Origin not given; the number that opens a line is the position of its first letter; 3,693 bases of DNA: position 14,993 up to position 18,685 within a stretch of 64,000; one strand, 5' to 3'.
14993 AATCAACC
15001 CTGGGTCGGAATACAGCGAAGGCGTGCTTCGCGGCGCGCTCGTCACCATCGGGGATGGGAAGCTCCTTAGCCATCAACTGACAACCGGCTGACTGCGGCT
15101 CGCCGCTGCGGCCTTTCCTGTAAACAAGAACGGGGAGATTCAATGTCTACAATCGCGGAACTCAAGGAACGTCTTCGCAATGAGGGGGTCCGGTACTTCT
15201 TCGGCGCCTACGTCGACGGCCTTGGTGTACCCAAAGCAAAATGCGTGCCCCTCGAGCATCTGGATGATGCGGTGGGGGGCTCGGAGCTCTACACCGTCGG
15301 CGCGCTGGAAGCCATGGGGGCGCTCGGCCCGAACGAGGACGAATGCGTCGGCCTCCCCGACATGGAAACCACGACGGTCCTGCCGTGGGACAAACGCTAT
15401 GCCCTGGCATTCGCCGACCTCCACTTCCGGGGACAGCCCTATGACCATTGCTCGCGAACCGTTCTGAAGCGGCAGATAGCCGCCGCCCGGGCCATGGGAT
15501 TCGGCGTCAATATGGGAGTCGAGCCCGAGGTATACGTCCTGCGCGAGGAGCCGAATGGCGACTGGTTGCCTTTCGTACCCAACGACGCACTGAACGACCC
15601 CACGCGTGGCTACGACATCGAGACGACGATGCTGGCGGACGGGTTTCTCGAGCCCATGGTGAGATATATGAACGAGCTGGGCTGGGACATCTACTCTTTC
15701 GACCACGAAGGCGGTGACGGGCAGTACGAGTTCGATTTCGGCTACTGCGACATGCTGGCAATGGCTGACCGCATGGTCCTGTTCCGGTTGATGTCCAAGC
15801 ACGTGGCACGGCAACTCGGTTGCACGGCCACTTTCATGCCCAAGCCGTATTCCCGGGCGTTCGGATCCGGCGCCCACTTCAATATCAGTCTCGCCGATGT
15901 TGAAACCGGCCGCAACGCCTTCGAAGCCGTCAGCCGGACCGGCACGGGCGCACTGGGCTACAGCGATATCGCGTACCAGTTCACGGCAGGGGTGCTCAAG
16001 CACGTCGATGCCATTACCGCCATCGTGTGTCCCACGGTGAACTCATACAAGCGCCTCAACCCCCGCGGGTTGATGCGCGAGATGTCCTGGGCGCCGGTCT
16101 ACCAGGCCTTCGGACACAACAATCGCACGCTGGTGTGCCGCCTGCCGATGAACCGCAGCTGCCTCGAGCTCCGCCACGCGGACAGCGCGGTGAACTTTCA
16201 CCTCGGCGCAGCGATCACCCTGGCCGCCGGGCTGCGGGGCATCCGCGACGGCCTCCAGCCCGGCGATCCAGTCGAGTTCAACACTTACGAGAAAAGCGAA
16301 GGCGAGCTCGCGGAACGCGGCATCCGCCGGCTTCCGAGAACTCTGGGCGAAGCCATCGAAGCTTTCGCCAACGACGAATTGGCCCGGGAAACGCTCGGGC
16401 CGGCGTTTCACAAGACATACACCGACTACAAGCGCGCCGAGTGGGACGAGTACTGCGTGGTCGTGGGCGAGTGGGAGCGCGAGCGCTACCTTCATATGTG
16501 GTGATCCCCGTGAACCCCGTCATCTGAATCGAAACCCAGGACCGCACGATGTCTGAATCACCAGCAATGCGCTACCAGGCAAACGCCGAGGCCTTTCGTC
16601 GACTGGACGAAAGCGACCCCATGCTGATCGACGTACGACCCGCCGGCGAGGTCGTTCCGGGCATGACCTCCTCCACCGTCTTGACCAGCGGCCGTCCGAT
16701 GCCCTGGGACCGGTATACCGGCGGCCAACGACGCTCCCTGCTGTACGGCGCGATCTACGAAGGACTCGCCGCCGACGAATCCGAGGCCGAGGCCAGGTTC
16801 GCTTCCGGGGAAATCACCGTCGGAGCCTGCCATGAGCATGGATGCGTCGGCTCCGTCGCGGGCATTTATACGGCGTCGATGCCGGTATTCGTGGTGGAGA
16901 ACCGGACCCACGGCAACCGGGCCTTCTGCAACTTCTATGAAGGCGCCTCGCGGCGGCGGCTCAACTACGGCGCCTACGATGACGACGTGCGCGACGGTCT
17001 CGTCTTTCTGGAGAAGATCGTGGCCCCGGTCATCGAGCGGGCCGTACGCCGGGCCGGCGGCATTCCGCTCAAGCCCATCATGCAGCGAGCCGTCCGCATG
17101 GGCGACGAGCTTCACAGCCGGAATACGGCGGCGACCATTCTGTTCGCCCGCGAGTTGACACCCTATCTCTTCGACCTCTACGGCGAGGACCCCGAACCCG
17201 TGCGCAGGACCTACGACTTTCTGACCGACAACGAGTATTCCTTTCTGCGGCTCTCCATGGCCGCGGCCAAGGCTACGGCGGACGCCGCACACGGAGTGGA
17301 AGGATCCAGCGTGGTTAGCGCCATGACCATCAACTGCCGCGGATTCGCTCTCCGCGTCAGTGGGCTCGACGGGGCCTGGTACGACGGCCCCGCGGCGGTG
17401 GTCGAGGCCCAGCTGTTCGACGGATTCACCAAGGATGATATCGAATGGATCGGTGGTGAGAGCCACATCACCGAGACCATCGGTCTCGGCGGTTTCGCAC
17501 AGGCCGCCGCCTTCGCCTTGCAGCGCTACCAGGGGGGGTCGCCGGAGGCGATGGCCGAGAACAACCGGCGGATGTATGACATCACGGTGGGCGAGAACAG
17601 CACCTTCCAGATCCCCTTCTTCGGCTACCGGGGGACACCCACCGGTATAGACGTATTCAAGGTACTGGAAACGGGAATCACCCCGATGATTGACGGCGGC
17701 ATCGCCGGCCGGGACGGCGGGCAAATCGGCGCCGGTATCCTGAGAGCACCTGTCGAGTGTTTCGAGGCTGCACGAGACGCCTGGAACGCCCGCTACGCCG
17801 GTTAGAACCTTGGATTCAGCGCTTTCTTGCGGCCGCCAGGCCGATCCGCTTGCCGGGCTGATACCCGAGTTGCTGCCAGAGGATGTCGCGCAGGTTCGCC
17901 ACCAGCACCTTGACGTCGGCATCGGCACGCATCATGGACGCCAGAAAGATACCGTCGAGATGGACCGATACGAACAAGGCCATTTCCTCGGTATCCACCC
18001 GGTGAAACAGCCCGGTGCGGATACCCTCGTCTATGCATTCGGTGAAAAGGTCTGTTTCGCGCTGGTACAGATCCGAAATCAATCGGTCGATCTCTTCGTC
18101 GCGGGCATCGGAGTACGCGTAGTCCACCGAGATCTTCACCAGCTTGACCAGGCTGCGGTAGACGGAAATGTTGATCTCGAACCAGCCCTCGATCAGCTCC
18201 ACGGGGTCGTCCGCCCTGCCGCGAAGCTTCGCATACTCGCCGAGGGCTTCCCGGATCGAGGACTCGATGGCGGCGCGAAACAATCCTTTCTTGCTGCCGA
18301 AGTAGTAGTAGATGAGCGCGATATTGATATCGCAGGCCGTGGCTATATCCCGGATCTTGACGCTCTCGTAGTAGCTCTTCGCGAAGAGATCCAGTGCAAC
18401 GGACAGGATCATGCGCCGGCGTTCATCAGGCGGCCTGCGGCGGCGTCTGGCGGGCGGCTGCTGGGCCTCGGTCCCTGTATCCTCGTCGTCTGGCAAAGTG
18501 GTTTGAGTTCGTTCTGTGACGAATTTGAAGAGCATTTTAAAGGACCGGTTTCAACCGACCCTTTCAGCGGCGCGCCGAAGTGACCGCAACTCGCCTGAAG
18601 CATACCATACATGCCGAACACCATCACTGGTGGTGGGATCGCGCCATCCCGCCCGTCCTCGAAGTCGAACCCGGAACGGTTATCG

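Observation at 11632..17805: Tightly packed five-gene operon with no pathway I can assign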

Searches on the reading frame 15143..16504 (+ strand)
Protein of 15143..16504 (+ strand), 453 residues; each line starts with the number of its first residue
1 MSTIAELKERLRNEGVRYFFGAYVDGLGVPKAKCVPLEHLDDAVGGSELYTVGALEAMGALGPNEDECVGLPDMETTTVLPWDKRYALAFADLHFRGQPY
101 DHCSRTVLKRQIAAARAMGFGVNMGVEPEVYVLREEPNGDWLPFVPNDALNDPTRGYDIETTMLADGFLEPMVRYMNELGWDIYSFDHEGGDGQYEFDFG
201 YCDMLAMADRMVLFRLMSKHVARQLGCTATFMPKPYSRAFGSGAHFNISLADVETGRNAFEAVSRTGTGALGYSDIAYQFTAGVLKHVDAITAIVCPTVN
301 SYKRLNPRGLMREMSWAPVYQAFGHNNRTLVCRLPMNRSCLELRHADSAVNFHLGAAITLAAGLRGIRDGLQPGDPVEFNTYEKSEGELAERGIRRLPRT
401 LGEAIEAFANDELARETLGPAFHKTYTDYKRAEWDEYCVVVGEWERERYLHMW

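Call 5: search_protein_families(library=pfam, proteins=[window:15143-16504:+], max_evalue=0.01)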
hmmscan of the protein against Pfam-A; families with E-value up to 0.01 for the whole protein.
window:15143-16504:+ (453 aa): 1 family
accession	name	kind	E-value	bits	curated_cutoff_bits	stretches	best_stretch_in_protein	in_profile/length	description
PF00120.29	Gln-synt_C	-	1.5e-88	297.6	24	1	102-449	2-344/344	Glutamine synthetase, catalytic domain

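Call 6: search_protein_families(library=ncbifam, proteins=[window:15143-16504:+], max_evalue=0.01)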
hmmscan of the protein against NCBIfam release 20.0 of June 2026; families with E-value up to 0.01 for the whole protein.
window:15143-16504:+ (453 aa): 5 families
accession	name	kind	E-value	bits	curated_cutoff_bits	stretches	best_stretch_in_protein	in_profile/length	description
TIGR03105.1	gln_synth_III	equivalog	8.4e-137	456.2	469.6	1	8-451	2-435/435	type III glutamate--ammonia ligase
TIGR00653.1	GlnA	equivalog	3.7e-77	260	429.15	1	7-450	3-461/462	type I glutamate--ammonia ligase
NF045547.1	GGputSyn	equivalog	6.3e-71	239.4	650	1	6-445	4-438/438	gamma-glutamylputrescine synthetase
NF007006.0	PRK09469.1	equivalog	1.5e-32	112.8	845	1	172-412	196-426/469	glutamate--ammonia ligase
NF041605.1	gln_syn_GlnII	equivalog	5.2e-06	25.8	500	1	179-261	160-243/333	glutamine synthetase GlnII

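Call 10: search_solved_structures(query=window:15143-16504:+, max_evalue=0.001)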
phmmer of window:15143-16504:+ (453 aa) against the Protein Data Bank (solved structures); distinct sequences matched with E-value up to 0.001: 47.
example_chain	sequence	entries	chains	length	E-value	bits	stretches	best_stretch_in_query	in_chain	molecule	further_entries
9qur_A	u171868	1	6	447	6.3e-93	315.4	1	2-452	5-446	Glutamate--methylamine ligase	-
7cql_A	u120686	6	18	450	9.6e-74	252.1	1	6-449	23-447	Type III glutamate--ammonia ligase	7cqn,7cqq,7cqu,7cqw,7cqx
8oow_A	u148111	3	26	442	7.8e-67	229.3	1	12-451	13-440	Glutamine synthetase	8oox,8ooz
7tdv_A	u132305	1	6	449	2.8e-66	227.5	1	6-451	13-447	Glutamine synthetase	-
7tf6_A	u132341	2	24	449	4.5e-66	226.8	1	7-451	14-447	Glutamine synthetase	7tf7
9y4a_A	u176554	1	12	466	5.2e-66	226.6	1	7-451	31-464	Glutamine synthetase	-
7tdp_A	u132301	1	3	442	1.8e-65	224.8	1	12-452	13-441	Glutamine synthetase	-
7tfa_B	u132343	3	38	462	2.1e-65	224.6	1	12-452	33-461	Glutamine synthetase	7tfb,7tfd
4lnf_A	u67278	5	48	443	6.7e-65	223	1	6-451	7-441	Glutamine synthetase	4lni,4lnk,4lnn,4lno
4s0r_A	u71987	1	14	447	6.8e-65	222.9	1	6-451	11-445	Glutamine synthetase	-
7tfc_A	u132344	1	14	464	7.8e-65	222.7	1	6-451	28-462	Glutamine synthetase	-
8ufj_A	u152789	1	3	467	8.9e-63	216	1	6-452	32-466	Glutamine synthetase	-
7ten_A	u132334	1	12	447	1.3e-62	215.4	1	14-452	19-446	Glutamine synthetase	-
8s59_O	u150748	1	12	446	1.4e-62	215.3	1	6-452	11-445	Glutamine synthetase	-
7tf9_A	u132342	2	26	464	1.5e-62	215.2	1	14-452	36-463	Glutamine synthetase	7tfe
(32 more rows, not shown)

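Call 72: search_solved_structures(query=window:15143-16504:+, max_evalue=1e-60, show_alignments=3)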
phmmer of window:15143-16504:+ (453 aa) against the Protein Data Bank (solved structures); distinct sequences matched with E-value up to 1e-60: 16.
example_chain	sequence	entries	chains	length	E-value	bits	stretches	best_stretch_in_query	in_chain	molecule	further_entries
9qur_A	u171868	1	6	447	6.3e-93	315.4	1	2-452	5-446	Glutamate--methylamine ligase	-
7cql_A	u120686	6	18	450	9.6e-74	252.1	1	6-449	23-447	Type III glutamate--ammonia ligase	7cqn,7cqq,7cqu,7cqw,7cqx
8oow_A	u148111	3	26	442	7.8e-67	229.3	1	12-451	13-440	Glutamine synthetase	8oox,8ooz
7tdv_A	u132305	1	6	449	2.8e-66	227.5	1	6-451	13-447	Glutamine synthetase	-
7tf6_A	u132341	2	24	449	4.5e-66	226.8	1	7-451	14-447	Glutamine synthetase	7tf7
9y4a_A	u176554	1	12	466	5.2e-66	226.6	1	7-451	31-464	Glutamine synthetase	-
7tdp_A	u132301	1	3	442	1.8e-65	224.8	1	12-452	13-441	Glutamine synthetase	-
7tfa_B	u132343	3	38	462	2.1e-65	224.6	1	12-452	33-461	Glutamine synthetase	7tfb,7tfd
4lnf_A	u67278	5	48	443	6.7e-65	223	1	6-451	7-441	Glutamine synthetase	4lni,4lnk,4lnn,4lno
4s0r_A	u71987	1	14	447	6.8e-65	222.9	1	6-451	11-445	Glutamine synthetase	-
7tfc_A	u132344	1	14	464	7.8e-65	222.7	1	6-451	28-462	Glutamine synthetase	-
8ufj_A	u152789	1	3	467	8.9e-63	216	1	6-452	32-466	Glutamine synthetase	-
7ten_A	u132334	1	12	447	1.3e-62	215.4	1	14-452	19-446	Glutamine synthetase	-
8s59_O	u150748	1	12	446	1.4e-62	215.3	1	6-452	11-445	Glutamine synthetase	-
7tf9_A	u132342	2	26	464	1.5e-62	215.2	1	14-452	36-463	Glutamine synthetase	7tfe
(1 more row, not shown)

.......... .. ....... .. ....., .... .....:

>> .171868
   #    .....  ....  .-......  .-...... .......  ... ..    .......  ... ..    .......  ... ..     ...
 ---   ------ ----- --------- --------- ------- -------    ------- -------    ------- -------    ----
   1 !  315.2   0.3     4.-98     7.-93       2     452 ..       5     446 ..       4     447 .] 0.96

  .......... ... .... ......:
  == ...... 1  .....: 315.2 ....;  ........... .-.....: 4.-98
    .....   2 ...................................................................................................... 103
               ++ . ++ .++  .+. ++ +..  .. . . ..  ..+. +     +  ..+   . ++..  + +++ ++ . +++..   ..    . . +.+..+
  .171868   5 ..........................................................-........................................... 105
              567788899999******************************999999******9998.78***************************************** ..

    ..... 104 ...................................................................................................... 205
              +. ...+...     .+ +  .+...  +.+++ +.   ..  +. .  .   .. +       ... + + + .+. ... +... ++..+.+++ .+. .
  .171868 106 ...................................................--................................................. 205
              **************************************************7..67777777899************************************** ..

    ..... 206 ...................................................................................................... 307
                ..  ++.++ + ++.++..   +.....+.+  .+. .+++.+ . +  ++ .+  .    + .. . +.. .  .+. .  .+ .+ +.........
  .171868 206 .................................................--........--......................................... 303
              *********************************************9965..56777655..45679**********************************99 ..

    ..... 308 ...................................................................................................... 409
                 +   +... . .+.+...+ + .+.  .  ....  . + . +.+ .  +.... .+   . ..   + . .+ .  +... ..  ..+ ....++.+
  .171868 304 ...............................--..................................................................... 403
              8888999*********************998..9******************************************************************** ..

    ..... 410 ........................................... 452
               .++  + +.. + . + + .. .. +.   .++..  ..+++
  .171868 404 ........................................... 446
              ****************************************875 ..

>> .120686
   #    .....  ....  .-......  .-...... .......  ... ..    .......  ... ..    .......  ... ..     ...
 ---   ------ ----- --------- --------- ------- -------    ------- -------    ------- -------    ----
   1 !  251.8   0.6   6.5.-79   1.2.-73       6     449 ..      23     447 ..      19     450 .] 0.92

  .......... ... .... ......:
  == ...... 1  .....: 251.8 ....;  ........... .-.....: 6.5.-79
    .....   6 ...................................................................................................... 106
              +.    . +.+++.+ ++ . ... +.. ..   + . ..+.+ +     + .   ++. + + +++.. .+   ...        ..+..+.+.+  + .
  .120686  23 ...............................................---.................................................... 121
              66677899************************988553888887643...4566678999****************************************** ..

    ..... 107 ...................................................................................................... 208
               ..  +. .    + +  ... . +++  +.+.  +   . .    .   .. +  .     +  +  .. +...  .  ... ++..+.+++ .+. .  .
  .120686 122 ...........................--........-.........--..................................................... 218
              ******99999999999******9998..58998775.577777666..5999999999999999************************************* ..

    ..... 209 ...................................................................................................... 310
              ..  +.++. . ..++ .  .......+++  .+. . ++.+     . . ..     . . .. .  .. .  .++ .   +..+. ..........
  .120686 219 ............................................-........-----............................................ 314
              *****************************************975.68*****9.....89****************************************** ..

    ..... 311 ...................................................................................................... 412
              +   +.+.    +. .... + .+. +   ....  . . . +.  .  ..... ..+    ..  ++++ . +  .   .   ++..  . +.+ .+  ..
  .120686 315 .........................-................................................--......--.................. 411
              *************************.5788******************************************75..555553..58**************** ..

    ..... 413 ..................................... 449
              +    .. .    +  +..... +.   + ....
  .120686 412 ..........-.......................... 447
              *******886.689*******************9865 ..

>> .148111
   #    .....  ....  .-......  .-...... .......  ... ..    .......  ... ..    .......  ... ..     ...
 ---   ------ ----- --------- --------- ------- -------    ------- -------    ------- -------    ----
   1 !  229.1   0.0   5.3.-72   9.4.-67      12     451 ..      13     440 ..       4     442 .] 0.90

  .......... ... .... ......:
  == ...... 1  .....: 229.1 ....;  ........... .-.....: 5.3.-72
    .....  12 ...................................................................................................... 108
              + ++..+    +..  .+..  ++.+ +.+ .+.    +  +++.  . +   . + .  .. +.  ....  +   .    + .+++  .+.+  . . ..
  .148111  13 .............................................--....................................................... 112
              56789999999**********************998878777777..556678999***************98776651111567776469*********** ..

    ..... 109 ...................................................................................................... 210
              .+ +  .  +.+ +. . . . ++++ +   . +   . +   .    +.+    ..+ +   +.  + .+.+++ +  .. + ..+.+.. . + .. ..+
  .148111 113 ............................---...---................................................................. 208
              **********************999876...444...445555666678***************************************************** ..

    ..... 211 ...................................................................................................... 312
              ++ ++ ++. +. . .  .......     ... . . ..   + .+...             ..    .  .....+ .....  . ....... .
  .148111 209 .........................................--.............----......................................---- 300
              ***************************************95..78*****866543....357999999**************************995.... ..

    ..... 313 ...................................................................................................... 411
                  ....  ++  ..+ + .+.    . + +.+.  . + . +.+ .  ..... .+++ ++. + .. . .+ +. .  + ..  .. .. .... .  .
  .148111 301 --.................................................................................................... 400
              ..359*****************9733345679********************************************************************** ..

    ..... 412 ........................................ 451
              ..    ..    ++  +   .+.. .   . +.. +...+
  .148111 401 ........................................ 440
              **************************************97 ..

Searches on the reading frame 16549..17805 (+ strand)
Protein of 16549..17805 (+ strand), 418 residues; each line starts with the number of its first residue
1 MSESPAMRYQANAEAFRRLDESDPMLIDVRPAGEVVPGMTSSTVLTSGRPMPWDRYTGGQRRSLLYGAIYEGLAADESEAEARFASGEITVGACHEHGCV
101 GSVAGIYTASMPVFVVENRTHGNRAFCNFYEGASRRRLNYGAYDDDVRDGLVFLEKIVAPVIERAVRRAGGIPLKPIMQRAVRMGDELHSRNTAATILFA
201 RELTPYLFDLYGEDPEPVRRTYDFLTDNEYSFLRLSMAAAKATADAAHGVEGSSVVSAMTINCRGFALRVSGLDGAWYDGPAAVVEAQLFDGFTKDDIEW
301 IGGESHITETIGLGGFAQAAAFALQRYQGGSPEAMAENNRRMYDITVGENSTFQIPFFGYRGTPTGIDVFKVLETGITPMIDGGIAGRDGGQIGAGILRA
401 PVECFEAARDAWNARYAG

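Call 5: search_protein_families(library=pfam, proteins=[window:16549-17805:+], max_evalue=0.01)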
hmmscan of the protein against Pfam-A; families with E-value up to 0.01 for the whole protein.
window:16549-17805:+ (418 aa): 1 family
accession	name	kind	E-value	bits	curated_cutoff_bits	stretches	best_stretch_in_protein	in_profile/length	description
PF06545.17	AllG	-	6.5e-74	248.5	27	1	89-305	1-215/215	Oxamate carbamoyltransferase subunit AllG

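Call 6: search_protein_families(library=ncbifam, proteins=[window:16549-17805:+], max_evalue=0.01)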
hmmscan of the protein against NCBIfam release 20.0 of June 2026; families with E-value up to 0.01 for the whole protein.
window:16549-17805:+ (418 aa): 0 families

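Call 9: search_solved_structures(query=window:16549-17805:+, max_evalue=1)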
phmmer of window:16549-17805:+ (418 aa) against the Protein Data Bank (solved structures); distinct sequences matched with E-value up to 1: 2.
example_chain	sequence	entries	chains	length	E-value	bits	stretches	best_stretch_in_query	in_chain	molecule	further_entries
3clq_A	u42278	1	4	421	5.9e-84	285.6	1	9-410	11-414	Uncharacterized protein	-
7pkq_w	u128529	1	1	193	0.68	12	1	132-204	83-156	mS26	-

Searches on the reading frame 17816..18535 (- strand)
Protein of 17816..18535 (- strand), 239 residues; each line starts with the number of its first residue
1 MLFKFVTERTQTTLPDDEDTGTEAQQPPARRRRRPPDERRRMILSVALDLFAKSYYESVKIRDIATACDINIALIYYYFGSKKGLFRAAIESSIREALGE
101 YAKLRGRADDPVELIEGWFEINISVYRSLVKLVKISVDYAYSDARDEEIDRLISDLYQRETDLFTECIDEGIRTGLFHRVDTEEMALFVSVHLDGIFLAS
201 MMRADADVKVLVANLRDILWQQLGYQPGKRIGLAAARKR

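Call 5: search_protein_families(library=pfam, proteins=[window:17816-18535:-], max_evalue=0.01)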
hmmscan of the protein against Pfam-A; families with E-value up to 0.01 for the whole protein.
window:17816-18535:- (239 aa): 4 families
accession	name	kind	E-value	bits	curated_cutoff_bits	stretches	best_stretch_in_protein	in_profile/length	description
PF00440.29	TetR_N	-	2.2e-12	47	24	1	43-89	1-47/47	Bacterial regulatory proteins, tetR family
PF17922.6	TetR_C_17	-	9e-06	26.3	26.1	1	132-209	20-98/100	Tetracyclin repressor-like, C-terminal domain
PF13977.11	TetR_C_6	-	2.2e-05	25.1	27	1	144-219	34-110/115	BetI-type transcriptional repressor, C-terminal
PF08360.16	TetR_C_5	-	0.0026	18.4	21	1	137-219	43-125/131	QacR-like protein, C-terminal region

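Call 6: search_protein_families(library=ncbifam, proteins=[window:17816-18535:-], max_evalue=0.01)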
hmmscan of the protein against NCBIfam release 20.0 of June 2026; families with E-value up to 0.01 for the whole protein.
window:17816-18535:- (239 aa): 17 families
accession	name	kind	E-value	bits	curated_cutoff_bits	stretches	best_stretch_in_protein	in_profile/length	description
NF037937.1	septum_RefZ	equivalog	7e-12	45.6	180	1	41-90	2-51/195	forespore capture DNA-binding protein RefZ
TIGR03384.1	betaine_BetI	equivalog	1.7e-09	37.6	201.3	1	34-205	4-170/189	choline-binding transcriptional repressor BetI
NF053516.1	TranRepPrsAVib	equivalog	5.5e-09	36.1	300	1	39-94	7-62/208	TetR family transcriptional repressor PsrA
TIGR03613.1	RutR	equivalog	6.5e-09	35.9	368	1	31-128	1-97/202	pyrimidine utilization regulatory protein R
NF033703.1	transcr_KstR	equivalog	1.1e-08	34.9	280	1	38-112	7-81/185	cholesterol catabolism transcriptional regulator KstR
NF007949.0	PRK10668.1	equivalog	7.2e-07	28.9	271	1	29-116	2-90/216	multidrug efflux transporter transcriptional repressor AcrR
NF050111.1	TransRegSACE7040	equivalog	7.6e-07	29.2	250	1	38-124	1-87/186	SACE_7040 family transcriptional regulator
NF001978.0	PRK00767.1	equivalog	8.9e-07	28.9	118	1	39-159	10-130/197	transcriptional regulator BetI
NF041196.1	ScbR_bind_reg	equivalog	1.8e-06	28.2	150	1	40-221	8-187/191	ScbR family autoregulator-binding transcription factor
NF008587.1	PRK11552.1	equivalog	3.6e-06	26.8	365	1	42-91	11-59/213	transcriptional regulator CecR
TIGR03968.1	mycofact_TetR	equivalog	1.9e-05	24.3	224.9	1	31-86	2-57/190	mycofactocin system transcriptional regulator MftR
NF053731.1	TransRegFasRMycb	equivalog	2.5e-05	24.2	330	1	30-95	3-68/199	HTH-type transcriptional activator FasR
NF011584.0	PRK15008.1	equivalog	0.00012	21.9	230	1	31-127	11-106/212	HTH-type transcriptional regulator RutR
NF053878.1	FATransRegFadRBac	equivalog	0.00035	20.4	200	1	40-196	5-160/190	fatty acid metabolism transcriptional regulator FadR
NF007015.0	PRK09480.1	equivalog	0.00072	19.2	120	1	31-92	3-64/197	nucleoid occlusion factor SlmA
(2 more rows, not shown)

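Call 103: search_solved_structures(query=window:17816-18535:-, max_evalue=0.001)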
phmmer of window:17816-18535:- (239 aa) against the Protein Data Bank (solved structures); distinct sequences matched with E-value up to 0.001: 89 (the best 60 are shown).
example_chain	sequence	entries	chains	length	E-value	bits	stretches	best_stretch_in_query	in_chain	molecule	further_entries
3dew_A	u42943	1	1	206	4.8e-13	52.2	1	40-199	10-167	Transcriptional regulator, TetR family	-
4ich_A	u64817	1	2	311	1.1e-11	47.7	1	16-199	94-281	Transcriptional regulator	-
4kwa_A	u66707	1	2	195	1.3e-10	44.2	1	35-199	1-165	Transcriptional regulator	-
4jnn_A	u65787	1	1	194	3.6e-10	42.7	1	38-199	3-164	Transcriptional regulator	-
4nel_A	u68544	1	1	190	4.5e-10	42.5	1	38-199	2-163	Transcriptional regulator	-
2qib_A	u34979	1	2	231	2.2e-09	40.2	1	31-95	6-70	tetR-family transcriptional regulator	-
4uds_A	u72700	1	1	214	4.8e-09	39.1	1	40-221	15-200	MBDR REGULATOR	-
3dcf_A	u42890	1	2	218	1.1e-08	38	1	29-181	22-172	transcriptional regulator of the TetR/AcrR family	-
3lwj_A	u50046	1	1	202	3e-08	36.5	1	36-186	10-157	Putative TetR-family transcriptional regulator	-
3f0c_A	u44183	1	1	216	4.9e-08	35.8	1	36-198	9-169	Transcriptional regulator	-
6a4l_A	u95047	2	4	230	6.2e-08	35.4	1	27-219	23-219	TetR family transcriptional regulator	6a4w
5d18_A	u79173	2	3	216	7.2e-08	35.2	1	28-219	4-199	TetR family transcriptional regulator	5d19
3gzi_A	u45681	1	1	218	8.1e-08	35.1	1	38-121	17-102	Transcriptional regulator, TetR family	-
2ibd_A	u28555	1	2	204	4.5e-07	32.6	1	33-175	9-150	Possible transcriptional regulator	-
9b7y_A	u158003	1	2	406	6e-07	32.2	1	32-93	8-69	Transcriptional repressor Mce3R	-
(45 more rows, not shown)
